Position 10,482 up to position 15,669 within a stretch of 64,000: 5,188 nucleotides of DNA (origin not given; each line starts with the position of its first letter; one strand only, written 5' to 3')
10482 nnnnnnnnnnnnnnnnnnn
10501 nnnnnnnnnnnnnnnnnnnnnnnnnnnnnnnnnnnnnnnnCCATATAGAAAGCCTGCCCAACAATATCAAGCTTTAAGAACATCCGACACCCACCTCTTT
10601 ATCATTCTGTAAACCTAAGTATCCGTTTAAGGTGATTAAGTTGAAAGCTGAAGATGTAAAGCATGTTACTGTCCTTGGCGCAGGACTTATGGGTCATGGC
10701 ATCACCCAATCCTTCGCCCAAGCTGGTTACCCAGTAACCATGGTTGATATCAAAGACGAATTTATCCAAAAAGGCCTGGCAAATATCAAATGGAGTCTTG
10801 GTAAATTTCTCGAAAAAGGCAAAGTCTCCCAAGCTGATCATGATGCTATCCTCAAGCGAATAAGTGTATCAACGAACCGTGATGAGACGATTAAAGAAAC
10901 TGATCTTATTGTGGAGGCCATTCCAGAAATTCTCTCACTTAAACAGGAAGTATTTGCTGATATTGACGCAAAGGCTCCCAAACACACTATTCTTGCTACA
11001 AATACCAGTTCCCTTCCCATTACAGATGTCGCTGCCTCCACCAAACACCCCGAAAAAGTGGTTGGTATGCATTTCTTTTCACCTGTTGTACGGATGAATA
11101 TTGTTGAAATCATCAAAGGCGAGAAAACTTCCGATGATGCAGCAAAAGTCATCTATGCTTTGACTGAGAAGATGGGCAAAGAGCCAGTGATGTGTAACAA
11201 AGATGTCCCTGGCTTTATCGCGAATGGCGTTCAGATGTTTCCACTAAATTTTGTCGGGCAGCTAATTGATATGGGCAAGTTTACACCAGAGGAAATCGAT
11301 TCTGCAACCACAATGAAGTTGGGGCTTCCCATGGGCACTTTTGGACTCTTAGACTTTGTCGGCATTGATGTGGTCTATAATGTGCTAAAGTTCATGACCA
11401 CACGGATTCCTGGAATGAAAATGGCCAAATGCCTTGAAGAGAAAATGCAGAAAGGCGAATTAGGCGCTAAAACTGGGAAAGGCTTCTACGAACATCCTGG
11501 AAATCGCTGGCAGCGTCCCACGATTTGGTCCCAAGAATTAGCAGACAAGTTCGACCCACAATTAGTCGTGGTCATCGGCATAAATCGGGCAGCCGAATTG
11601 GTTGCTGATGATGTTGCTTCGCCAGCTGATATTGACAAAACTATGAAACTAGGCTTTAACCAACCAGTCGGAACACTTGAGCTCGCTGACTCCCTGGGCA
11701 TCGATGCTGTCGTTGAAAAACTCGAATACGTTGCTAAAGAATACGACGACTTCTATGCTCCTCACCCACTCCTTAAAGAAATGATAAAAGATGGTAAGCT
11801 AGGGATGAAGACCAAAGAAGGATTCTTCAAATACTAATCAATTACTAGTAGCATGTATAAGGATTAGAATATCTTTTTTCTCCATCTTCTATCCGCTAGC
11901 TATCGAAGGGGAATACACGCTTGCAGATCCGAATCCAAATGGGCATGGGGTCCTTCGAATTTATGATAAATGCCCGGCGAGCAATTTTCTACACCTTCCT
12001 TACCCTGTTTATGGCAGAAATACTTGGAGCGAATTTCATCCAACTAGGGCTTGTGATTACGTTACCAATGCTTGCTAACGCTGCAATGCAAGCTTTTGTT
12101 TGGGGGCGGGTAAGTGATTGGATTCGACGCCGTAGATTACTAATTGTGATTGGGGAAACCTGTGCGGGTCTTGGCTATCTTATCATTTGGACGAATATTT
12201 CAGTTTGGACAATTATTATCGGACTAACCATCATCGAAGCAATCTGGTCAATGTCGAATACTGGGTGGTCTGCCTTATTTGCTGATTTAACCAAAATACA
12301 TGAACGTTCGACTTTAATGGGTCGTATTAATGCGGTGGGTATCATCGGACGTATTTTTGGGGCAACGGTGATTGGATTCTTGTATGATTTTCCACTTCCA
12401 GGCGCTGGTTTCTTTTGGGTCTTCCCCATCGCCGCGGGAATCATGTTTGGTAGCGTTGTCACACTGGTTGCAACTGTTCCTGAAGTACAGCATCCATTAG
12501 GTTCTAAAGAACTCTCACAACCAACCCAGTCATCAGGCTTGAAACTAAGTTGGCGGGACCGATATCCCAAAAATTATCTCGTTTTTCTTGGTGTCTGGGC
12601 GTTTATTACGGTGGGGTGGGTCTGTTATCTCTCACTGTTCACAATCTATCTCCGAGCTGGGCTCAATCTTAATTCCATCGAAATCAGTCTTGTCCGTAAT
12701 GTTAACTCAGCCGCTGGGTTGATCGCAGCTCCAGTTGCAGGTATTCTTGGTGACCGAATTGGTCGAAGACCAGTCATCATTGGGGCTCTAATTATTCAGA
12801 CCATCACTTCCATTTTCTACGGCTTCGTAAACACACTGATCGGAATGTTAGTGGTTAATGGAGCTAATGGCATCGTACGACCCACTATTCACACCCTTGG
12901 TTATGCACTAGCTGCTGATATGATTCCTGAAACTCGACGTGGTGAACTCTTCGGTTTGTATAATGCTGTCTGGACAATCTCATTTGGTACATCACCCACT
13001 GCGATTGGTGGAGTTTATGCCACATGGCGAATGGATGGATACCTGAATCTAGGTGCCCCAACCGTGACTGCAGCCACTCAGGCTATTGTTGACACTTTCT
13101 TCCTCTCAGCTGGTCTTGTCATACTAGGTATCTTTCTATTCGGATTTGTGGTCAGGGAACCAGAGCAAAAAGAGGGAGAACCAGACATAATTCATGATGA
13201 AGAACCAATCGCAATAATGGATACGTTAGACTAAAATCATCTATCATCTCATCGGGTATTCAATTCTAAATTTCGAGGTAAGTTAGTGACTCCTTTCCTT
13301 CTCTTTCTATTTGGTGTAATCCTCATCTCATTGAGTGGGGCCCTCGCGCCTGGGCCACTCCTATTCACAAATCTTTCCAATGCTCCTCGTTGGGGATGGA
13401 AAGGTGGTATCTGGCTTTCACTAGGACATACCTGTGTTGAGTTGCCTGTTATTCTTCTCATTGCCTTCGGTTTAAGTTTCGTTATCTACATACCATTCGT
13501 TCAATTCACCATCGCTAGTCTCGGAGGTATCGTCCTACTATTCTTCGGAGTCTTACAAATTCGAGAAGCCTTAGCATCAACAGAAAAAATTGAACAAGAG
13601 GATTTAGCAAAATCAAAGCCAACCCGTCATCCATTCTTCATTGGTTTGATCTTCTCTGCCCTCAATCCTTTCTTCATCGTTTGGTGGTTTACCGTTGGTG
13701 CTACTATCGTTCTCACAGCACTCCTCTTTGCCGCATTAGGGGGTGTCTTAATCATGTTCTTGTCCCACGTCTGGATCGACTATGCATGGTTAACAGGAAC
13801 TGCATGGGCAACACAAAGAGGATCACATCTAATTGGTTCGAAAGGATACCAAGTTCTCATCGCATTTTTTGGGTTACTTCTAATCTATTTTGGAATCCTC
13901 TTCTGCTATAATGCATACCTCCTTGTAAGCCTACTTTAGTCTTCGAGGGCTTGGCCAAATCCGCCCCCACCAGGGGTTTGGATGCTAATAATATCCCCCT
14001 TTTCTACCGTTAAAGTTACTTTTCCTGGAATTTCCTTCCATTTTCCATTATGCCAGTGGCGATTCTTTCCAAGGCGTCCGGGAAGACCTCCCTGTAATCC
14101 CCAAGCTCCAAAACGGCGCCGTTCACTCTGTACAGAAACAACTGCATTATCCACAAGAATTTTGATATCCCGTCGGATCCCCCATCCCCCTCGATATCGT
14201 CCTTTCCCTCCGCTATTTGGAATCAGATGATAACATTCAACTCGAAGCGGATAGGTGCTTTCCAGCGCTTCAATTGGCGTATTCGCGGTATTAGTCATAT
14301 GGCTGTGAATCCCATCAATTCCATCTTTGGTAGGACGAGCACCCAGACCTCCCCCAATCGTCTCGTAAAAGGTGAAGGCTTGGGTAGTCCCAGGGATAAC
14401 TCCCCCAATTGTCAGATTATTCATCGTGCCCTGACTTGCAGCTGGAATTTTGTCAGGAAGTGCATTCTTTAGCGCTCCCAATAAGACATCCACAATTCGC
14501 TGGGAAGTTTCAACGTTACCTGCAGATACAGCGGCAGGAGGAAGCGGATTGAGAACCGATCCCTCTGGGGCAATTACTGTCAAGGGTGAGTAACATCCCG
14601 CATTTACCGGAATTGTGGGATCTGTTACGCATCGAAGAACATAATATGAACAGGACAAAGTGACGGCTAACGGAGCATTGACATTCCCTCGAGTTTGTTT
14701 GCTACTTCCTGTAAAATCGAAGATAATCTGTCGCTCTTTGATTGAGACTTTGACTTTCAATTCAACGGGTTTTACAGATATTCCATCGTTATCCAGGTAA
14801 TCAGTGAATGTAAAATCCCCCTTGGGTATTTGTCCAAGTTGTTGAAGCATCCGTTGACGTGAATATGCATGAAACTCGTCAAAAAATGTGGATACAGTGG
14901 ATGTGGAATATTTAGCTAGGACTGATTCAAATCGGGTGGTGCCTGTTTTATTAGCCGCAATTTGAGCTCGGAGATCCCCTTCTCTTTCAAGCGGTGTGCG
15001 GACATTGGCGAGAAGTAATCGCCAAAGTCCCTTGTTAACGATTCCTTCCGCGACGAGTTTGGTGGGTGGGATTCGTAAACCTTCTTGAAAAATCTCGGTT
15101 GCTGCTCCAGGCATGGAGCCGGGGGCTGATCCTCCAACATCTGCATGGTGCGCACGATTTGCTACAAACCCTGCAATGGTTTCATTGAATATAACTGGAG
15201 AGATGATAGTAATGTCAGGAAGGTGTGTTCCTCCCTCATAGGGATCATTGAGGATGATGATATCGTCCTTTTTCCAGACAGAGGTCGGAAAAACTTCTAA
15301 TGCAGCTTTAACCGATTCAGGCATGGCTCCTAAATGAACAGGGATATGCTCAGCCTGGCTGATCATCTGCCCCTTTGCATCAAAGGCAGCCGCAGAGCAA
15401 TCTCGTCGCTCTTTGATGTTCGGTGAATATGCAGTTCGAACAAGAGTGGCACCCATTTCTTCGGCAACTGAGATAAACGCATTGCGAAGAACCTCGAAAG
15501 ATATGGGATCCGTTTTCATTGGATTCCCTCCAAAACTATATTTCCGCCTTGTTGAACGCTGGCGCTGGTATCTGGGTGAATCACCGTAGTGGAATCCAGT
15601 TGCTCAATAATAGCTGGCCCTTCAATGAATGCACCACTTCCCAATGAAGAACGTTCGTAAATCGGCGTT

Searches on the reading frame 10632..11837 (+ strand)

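Call 70: search_protein_families(library=pfam, proteins=[window:10632-11837:+], max_evalue=0.0001)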
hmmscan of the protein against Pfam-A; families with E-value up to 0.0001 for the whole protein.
window:10632-11837:+ (401 aa): 3 families
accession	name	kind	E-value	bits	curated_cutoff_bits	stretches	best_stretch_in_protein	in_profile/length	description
PF02737.24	3HCDH_N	-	5.1e-64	215.9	22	1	11-191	1-179/180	3-hydroxyacyl-CoA dehydrogenase, NAD binding domain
PF00725.27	3HCDH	-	4.6e-45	152.5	22.1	2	194-287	1-96/97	3-hydroxyacyl-CoA dehydrogenase, C-terminal domain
PF01210.29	NAD_Gly3P_dh_N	-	8.1e-06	26.3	23.1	0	12-122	2-100/158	NAD-dependent glycerol-3-phosphate dehydrogenase N-terminus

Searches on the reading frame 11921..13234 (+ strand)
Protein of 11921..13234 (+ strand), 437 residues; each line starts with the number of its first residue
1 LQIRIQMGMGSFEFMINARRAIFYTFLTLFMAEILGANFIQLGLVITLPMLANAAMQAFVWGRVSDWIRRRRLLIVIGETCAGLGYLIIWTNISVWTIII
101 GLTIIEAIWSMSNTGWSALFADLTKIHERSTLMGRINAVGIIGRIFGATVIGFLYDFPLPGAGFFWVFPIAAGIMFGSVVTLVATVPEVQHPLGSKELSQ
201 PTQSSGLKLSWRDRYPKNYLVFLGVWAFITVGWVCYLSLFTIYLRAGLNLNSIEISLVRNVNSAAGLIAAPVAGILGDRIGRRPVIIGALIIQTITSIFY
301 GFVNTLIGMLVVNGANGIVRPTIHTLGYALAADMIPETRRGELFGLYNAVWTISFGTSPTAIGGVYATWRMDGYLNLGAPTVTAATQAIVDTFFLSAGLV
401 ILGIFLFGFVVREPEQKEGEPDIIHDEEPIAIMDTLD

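Call 70: search_protein_families(library=pfam, proteins=[window:11921-13234:+], max_evalue=0.0001)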
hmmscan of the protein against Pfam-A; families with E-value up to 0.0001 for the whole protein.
window:11921-13234:+ (437 aa): 2 families
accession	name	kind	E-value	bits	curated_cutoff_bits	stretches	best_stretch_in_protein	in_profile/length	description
PF07690.21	MFS_1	-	2.3e-39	135.8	33.4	2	15-245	7-229/347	Major Facilitator Superfamily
PF01306.25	LacY_symp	-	5.7e-05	22.5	24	1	217-305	7-96/413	LacY proton/sugar symporter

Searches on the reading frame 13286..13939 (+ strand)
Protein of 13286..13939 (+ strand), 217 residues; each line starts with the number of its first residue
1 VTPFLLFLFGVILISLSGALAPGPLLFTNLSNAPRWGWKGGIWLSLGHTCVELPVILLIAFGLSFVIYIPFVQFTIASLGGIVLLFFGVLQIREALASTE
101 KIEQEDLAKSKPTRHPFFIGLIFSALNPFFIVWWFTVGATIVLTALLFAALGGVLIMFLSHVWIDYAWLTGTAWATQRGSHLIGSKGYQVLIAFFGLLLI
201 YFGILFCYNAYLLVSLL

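Call 70: search_protein_families(library=pfam, proteins=[window:13286-13939:+], max_evalue=0.0001)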
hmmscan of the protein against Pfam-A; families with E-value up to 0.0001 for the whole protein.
window:13286-13939:+ (217 aa): 1 family
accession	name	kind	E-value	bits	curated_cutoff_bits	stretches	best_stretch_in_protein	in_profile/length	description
PF01810.24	LysE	-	6.5e-33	114.3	25.6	1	16-209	1-192/193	LysE type translocator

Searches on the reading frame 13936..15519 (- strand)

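Call 70: search_protein_families(library=pfam, proteins=[window:13936-15519:-], max_evalue=0.0001)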
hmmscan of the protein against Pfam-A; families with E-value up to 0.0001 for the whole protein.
window:13936-15519:- (527 aa): 1 family
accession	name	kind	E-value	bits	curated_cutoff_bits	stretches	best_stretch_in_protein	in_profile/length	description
PF02538.19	Hydantoinase_B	-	2e-211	703.4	26.8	1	4-523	1-518/519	Hydantoinase B/oxoprolinase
